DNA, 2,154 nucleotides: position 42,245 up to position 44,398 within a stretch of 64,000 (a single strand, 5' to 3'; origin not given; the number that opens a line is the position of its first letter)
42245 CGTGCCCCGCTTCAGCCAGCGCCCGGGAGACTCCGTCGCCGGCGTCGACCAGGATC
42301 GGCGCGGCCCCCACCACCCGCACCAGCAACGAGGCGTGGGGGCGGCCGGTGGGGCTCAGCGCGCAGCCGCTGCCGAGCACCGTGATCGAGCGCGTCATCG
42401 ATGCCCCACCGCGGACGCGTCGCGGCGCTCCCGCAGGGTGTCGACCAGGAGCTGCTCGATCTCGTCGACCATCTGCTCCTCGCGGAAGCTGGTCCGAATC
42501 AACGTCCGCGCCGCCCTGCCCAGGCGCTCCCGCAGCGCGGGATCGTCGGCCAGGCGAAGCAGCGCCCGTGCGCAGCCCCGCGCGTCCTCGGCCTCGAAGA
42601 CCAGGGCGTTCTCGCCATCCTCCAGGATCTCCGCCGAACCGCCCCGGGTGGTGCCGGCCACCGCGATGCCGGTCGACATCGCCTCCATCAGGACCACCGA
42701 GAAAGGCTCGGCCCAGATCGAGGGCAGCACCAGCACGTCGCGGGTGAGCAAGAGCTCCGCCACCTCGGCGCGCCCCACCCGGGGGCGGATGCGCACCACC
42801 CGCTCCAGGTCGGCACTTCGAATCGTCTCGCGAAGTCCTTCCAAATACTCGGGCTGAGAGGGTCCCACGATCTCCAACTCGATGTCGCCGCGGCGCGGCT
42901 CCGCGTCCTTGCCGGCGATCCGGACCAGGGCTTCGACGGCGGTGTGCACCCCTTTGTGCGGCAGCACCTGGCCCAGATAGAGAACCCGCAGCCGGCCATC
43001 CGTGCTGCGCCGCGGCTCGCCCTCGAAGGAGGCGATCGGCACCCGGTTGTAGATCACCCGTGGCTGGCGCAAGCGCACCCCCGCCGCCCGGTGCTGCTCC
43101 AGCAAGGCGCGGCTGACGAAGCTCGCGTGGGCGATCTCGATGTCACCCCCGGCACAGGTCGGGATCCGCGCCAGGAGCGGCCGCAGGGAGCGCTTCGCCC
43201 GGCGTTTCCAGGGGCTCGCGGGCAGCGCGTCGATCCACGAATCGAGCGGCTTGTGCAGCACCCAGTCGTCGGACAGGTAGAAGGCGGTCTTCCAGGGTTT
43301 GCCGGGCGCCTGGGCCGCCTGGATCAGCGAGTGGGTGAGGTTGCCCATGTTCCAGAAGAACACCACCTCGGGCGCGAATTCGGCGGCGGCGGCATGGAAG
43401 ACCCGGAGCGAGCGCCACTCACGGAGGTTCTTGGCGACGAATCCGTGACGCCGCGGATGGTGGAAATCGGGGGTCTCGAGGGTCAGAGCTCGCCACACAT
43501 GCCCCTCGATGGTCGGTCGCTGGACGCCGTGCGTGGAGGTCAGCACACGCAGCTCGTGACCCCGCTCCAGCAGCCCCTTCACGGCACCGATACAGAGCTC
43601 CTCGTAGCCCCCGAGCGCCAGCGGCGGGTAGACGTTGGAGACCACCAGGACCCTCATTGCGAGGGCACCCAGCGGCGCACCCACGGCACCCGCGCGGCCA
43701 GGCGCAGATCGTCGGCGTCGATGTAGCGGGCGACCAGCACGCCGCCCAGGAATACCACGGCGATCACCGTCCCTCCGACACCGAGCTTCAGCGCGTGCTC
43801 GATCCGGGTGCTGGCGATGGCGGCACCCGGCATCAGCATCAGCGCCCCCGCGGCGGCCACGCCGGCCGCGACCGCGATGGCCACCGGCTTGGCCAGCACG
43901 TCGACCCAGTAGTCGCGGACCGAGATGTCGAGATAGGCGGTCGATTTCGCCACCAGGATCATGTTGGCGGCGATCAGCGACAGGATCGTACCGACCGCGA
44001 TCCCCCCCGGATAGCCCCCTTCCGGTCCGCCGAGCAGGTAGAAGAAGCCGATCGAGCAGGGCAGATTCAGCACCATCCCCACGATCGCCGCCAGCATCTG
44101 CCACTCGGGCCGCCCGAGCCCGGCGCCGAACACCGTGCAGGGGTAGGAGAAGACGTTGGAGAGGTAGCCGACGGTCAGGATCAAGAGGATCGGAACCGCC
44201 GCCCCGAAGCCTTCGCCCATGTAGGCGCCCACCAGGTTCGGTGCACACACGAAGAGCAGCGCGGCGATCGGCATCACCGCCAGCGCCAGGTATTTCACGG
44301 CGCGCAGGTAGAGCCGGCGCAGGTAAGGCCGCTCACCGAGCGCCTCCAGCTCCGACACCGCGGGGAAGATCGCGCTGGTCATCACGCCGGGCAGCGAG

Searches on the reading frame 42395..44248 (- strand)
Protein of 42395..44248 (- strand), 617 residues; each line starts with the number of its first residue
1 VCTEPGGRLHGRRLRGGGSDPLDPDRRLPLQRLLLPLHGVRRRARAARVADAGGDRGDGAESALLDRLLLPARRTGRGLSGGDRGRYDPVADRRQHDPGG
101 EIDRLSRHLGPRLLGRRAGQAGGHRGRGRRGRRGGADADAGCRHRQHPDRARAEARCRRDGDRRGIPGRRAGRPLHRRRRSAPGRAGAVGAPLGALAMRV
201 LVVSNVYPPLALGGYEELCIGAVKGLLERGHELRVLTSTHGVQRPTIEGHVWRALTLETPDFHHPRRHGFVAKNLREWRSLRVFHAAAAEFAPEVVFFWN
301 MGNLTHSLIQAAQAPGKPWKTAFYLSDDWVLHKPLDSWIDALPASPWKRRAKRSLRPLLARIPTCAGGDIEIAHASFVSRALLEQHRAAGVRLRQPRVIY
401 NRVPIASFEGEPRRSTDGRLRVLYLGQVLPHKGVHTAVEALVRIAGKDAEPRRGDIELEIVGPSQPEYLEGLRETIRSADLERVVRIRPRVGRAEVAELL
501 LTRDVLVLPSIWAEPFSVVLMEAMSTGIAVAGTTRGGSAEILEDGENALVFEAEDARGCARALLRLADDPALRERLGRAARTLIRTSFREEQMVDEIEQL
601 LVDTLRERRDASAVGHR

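Call 24: search_protein_families(library=pfam, proteins=[window:42395-44248:-], max_evalue=0.0001)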
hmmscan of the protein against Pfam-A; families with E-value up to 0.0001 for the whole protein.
window:42395-44248:- (617 aa): 3 families
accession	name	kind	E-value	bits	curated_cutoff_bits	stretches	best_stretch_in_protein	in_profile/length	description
PF00534.26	Glycos_transf_1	-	2.1e-29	102.7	26.4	1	417-581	13-170/172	Glycosyl transferases group 1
PF13692.12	Glyco_trans_1_4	-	1.7e-23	83.9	27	1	421-569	3-142/142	Glycosyl transferases group 1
PF13524.12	Glyco_trans_1_2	-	2.3e-07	31.3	25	1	455-598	14-143/144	Glycosyl transferase-like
